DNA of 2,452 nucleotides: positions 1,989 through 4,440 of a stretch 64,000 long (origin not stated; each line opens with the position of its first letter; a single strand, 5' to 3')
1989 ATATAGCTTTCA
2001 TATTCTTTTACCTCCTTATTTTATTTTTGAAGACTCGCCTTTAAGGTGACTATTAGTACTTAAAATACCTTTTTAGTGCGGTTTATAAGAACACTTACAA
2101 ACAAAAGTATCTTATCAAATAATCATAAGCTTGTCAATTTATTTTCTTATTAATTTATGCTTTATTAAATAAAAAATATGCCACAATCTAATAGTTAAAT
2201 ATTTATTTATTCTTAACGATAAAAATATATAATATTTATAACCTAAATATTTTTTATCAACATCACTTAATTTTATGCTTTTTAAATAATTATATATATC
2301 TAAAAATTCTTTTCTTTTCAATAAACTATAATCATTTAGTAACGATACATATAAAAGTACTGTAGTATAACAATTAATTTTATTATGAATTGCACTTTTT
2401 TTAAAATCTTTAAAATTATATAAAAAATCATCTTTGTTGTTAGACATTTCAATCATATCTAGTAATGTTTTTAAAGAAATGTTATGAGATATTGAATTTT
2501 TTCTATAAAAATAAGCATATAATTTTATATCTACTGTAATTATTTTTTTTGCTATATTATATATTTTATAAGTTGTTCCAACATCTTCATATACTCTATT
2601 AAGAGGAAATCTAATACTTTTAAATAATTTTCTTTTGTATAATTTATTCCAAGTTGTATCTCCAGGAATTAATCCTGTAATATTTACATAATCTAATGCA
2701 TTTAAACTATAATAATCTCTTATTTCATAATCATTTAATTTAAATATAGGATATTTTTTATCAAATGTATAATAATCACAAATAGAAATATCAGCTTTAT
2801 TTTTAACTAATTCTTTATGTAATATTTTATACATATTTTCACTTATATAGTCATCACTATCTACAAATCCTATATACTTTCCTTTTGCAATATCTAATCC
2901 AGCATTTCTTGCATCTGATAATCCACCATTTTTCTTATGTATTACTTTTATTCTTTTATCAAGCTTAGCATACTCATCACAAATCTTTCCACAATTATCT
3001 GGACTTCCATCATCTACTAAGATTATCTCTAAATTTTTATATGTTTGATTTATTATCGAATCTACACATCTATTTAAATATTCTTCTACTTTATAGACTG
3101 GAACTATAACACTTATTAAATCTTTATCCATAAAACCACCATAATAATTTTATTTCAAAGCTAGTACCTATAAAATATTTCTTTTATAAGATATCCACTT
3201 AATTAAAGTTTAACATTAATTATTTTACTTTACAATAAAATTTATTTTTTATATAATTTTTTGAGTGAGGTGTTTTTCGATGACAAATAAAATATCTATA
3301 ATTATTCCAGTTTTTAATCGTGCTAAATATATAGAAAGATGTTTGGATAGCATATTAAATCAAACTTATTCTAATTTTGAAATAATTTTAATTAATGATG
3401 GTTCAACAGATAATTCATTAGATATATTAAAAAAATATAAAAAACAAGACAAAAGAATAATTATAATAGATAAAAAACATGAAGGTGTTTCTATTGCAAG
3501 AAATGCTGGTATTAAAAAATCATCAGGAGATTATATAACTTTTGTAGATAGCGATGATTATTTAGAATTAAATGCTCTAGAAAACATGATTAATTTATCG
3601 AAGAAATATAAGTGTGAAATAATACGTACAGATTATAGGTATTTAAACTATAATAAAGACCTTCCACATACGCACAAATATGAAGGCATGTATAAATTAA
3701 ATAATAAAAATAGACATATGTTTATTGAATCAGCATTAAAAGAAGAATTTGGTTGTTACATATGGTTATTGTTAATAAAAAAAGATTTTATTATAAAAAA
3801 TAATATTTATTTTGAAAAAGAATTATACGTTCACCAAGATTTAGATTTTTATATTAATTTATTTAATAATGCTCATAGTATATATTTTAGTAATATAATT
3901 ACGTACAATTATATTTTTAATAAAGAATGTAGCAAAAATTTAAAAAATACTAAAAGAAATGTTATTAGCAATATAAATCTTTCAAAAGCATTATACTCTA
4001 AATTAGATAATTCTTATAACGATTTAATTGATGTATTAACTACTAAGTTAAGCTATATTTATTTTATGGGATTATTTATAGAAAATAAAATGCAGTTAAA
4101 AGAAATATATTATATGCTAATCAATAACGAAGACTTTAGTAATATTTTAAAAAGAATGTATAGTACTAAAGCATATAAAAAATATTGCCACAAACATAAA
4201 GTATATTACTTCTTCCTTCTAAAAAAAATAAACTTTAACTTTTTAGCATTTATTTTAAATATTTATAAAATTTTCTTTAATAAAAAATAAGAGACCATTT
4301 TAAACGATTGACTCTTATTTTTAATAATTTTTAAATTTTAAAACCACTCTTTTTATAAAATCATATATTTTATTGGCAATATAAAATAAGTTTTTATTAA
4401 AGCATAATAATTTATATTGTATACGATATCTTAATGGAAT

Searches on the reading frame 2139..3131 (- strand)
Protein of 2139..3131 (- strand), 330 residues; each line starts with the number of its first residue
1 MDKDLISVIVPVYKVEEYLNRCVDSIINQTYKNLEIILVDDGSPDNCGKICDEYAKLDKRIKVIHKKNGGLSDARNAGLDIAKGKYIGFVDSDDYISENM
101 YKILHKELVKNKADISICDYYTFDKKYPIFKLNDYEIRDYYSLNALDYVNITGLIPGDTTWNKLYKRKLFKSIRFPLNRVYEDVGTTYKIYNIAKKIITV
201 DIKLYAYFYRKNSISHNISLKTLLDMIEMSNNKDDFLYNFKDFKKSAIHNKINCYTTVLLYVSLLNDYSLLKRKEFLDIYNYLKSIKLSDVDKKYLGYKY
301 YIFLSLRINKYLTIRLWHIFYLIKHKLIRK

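Call 101: search_protein_families(library=pfam, proteins=[window:2139-3131:-], max_evalue=0.001)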
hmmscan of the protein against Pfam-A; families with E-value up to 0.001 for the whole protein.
window:2139-3131:- (330 aa): 3 families
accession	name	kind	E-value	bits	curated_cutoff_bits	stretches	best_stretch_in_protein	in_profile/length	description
PF00535.33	Glycos_transf_2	-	1.8e-41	142.3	23.3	1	7-173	1-167/168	Glycosyl transferase family 2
PF10111.15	Glyco_tranf_2_2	-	4.9e-11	43.1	27.3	1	7-106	1-104/276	Glycosyltransferase like family 2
PF13641.12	Glyco_tranf_2_3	-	6.9e-11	43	27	1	6-100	3-103/230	Glycosyltransferase like family 2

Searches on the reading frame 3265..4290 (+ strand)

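Call 101: search_protein_families(library=pfam, proteins=[window:3265-4290:+], max_evalue=0.001)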
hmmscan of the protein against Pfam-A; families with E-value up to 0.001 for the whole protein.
window:3265-4290:+ (341 aa): 4 families
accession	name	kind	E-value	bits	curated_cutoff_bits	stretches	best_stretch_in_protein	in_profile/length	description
PF00535.33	Glycos_transf_2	-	3.2e-40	138.2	23.3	1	11-146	1-141/168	Glycosyl transferase family 2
PF10111.15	Glyco_tranf_2_2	-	2.5e-13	50.6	27.3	1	11-214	1-215/276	Glycosyltransferase like family 2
PF13641.12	Glyco_tranf_2_3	-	2.7e-12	47.6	27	1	10-152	3-145/230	Glycosyltransferase like family 2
PF13704.12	Glyco_tranf_2_4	-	3.3e-05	24.7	27.5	1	18-102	2-86/98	Glycosyl transferase family 2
